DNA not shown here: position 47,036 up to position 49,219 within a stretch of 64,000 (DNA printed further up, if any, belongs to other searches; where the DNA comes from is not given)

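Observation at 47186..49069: NuoI is interrupted by a GltD/SudA-like NAD(P)H-FAD-FeS module, a possible built-in electron-input domain for a complex I that lacks NuoEFG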

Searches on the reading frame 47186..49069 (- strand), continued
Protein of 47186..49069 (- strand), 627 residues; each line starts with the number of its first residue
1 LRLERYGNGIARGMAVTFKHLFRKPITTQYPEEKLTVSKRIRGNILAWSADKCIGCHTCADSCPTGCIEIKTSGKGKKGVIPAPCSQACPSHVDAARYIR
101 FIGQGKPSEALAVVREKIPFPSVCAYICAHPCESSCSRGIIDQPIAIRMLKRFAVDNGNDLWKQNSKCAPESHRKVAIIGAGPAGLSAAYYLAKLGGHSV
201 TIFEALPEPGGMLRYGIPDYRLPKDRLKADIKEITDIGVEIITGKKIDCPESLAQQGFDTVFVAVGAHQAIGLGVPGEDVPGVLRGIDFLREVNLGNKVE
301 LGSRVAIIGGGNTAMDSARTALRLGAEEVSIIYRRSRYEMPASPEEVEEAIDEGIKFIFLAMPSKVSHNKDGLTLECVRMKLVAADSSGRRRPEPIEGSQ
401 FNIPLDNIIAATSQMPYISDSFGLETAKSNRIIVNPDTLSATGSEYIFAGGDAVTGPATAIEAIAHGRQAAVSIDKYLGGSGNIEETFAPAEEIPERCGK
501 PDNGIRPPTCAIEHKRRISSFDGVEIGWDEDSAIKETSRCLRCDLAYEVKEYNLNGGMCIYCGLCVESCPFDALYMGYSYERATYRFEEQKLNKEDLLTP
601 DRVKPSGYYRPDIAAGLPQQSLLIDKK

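Call 13: search_solved_structures(query=window:47186-49069:-, max_evalue=0.001, show_alignments=3)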
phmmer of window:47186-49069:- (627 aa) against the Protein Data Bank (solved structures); distinct sequences matched with E-value up to 0.001: 105 (the best 60 are shown).
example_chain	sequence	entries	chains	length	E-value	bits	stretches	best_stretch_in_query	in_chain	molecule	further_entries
9bov_A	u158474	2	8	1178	5e-119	401.8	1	79-545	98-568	Molybdopterin oxidoreductase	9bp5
9n5u_A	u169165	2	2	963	2.2e-117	396.4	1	82-481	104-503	NfnA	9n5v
8oh5_C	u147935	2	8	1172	2.2e-112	379.9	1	78-544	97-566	Formate dehydrogenase-O, major subunit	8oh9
4ylf_B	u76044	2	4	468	9.8e-87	295.2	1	84-483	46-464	Dihydropyrimidine dehydrogenase subunit A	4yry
5jca_L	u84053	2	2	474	7.6e-77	262.5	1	83-479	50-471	NADH-dependent Ferredoxin:NADP Oxidoreductase (NfnI) subunit alpha | NADH-dependent Ferredoxin:NADP Oxidoreductase subunit alpha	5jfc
5vj7_A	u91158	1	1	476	6.5e-70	239.6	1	83-483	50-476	Oxidoreductase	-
2vdc_G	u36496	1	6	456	1.9e-52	181.9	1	85-479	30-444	GLUTAMATE SYNTHASE [NADPH] SMALL CHAIN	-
6s6s_G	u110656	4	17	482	2.4e-52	181.6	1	85-479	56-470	Glutamate synthase [NADPH] small chain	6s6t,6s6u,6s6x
7mfm_I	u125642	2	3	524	9.3e-38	133.4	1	88-484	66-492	Glutamate synthase (NADPH) small chain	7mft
7m31_A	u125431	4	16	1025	2e-37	132.3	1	82-480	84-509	Dihydropyrimidine dehydrogenase [NADP(+)]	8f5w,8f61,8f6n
1gt8_A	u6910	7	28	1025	2e-37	132.3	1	82-480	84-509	DIHYDROPYRIMIDINE DEHYDROGENASE | Dihydropyrimidine dehydrogenase [NADP(+)]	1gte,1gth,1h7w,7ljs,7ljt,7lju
1h7x_A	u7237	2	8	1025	2e-37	132.3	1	82-480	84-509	DIHYDROPYRIMIDINE DEHYDROGENASE | Dihydropyrimidine dehydrogenase [NADP(+)]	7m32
2fug_9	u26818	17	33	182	1.9e-19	72.9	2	549-599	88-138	NADH-quinone oxidoreductase chain 9 | NADH-QUINONE OXIDOREDUCTASE SUBUNIT 9 | NADH-quinone oxidoreductase subunit I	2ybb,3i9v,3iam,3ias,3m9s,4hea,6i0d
6hum_I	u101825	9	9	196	2.1e-19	72.7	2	10-66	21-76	NAD(P)H-quinone oxidoreductase subunit I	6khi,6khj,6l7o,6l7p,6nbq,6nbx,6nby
8b9z_I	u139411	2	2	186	2.1e-17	66.1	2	9-73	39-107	NADH dehydrogenase (ubiquinone) 23 kDa subunit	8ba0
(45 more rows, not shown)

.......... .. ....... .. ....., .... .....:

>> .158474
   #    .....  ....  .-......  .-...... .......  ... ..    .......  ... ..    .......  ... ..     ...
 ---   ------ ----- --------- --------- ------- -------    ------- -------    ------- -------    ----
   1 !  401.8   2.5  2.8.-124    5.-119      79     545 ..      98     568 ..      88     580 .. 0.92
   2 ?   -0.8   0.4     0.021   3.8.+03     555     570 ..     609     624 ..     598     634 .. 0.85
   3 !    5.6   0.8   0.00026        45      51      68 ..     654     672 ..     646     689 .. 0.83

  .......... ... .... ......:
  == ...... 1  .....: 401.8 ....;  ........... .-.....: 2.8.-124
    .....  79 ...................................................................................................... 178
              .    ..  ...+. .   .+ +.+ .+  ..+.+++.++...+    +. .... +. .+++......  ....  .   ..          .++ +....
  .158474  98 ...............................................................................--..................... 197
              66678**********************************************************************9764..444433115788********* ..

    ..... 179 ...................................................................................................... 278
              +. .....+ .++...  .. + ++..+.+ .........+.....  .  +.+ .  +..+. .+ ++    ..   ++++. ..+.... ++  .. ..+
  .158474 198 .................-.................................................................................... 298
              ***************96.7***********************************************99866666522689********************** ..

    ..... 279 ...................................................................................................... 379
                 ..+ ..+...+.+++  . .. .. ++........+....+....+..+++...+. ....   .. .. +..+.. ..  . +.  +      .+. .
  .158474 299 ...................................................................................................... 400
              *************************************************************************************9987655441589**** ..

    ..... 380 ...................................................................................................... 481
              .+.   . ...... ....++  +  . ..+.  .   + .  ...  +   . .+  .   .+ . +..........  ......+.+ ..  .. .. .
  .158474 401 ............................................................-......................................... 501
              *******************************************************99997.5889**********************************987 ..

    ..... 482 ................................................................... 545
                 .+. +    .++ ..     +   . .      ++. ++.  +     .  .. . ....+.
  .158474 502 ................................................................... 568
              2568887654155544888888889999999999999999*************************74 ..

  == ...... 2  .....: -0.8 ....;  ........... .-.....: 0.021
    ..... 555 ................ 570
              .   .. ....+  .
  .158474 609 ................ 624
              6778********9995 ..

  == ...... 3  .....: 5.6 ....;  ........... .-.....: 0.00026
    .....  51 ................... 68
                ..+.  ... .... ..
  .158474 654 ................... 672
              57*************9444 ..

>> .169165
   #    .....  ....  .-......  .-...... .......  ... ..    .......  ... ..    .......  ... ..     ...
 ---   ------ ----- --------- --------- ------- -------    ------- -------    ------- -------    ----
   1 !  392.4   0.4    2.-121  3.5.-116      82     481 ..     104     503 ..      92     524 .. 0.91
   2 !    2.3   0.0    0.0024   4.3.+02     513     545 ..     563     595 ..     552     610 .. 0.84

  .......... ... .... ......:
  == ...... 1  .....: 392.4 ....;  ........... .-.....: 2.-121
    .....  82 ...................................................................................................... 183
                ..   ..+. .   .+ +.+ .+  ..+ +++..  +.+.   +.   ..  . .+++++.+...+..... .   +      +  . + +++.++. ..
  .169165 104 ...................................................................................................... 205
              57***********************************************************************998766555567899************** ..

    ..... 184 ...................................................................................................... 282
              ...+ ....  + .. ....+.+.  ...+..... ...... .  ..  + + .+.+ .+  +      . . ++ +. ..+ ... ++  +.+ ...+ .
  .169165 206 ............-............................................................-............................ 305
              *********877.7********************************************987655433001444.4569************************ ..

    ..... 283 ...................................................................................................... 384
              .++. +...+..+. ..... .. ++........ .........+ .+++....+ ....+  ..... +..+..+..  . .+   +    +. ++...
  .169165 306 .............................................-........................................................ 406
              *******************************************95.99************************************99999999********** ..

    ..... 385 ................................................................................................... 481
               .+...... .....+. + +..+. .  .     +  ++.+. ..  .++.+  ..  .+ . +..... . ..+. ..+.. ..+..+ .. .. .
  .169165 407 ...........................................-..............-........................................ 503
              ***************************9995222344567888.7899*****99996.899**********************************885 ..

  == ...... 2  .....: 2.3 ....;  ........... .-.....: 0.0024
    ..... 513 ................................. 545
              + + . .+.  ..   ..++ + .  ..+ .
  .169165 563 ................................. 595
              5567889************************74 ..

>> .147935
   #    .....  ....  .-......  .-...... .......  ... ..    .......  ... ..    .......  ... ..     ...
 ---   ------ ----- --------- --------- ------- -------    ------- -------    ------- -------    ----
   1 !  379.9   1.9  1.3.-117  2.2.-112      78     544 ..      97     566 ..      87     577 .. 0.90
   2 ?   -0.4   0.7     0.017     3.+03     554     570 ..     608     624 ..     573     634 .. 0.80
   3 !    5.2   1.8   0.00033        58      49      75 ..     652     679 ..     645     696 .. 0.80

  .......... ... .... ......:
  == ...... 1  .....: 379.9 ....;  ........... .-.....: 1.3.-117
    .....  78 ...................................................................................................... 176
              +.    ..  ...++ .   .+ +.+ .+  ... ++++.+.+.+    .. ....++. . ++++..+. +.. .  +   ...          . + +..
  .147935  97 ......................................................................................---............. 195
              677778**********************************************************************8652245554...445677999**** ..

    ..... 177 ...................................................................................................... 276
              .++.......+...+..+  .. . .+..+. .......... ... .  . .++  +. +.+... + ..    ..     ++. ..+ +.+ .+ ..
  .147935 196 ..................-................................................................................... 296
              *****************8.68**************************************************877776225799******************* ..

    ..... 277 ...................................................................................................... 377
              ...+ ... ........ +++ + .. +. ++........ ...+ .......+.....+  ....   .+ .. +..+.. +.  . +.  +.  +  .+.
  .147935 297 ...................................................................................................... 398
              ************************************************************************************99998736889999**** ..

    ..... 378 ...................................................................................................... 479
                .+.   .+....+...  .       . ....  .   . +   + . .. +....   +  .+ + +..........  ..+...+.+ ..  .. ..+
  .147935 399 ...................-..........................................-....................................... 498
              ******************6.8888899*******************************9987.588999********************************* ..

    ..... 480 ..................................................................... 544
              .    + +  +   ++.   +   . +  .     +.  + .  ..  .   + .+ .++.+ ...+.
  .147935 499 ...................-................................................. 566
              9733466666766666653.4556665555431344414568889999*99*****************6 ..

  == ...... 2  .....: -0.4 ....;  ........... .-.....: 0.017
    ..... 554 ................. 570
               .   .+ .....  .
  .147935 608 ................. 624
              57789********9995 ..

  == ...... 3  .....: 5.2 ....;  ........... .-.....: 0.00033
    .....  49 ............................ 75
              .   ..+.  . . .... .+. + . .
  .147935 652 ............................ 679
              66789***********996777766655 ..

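Call 17: find_related_loci(query=A1, collection=genome_contigs, flank=10000)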
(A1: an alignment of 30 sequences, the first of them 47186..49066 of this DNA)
Query A1 (626 aa) in genome_contigs; peptide patterns used: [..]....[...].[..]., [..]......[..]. (x = any residue, [..] = any of these).
600 stretches matched a pattern (row limit reached: there are more); 586 encode a relative of the query (tblastn E <= 1e-3); the best 80 are kept; 80 distinct loci.
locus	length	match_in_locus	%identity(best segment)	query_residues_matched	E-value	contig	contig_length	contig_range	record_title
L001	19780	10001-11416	54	77-544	3e-152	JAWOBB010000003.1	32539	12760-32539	MAG: Dehalococcoidia bacterium isolate BLK2-2.bin.24 k191_977385, whole genome shotgun sequence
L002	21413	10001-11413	51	79-543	8e-143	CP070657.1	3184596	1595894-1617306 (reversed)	MAG: Deltaproteobacteria bacterium isolate bin80 chromosome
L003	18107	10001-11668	43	36-574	1e-124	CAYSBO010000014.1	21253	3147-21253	MAG TPA_asm: uncultured Dehalococcoidales bacterium isolate SRP319275_co2_15 genome assembly, contig: NODE_1874_length_2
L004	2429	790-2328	43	64-576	2e-129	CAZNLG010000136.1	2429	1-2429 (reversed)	MAG TPA_asm: uncultured Candidatus Bathyarchaeia archaeon isolate binchicken_co184_645 genome assembly, contig: NODE_997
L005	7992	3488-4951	45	78-568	1e-121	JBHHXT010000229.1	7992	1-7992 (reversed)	MAG: bacterium isolate D_1_bin.22 NODE_4723_length_7992_cov_21.825123, whole genome shotgun sequence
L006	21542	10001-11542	45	66-585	2e-121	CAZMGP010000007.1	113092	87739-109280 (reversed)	MAG TPA_asm: uncultured Enterobacteriaceae bacterium isolate SRP093762_co1_12 genome assembly, contig: NODE_97_length_11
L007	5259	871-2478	42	51-580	2e-121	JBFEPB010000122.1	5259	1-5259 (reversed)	MAG: bacterium isolate Mix_mud04.2021.02.61 k141_1458166_length_5259_cov_7.0000, whole genome shotgun sequence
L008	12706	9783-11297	43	30-548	1e-120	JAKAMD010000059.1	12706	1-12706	MAG: Proteobacteria bacterium isolate WY5.bin155 NODE_8455_length_12706_cov_1.338024, whole genome shotgun sequence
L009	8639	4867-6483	43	50-573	5e-120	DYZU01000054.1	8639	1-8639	MAG TPA_asm: Thermincola sp. isolate AfrMine_TT107_49_105 k141_16241, whole genome shotgun sequence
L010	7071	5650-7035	47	50-493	9e-120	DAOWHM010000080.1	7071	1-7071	MAG TPA_asm: Candidatus Bathyarchaeota archaeon isolate CSMAG_2017 CSMAG_2017_k141_1591803_length_7071_cov_14.7651, whol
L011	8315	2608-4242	41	33-568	5e-118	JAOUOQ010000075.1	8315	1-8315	MAG: Candidatus Aminicenantes bacterium isolate 8_1_Oct_SF_Bin20 8_1_Oct_SF_Bin20_scaffold_8153_c1, whole genome shotgun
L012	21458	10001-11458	46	82-571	2e-117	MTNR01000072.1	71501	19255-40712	MAG: Dehalococcoides sp. JdFR-56 JGI24020J35080_1000159, whole genome shotgun sequence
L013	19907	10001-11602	42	82-568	3e-117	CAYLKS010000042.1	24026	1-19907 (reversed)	MAG TPA_asm: uncultured bacterium isolate binchicken_co256_502 genome assembly, contig: NODE_3841_length_24026_cov_8.663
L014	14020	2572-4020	44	77-547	8e-117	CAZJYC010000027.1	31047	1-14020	MAG TPA_asm: uncultured Eubacteriales bacterium isolate binchicken_co327_166 genome assembly, contig: NODE_213_length_31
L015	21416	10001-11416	46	83-544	4e-117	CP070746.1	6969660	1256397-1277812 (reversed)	MAG: Desulfobacterales bacterium isolate bin36 chromosome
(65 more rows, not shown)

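Call 24: find_encoding_contigs(protein=P0001, flank=10000, max_places=3)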
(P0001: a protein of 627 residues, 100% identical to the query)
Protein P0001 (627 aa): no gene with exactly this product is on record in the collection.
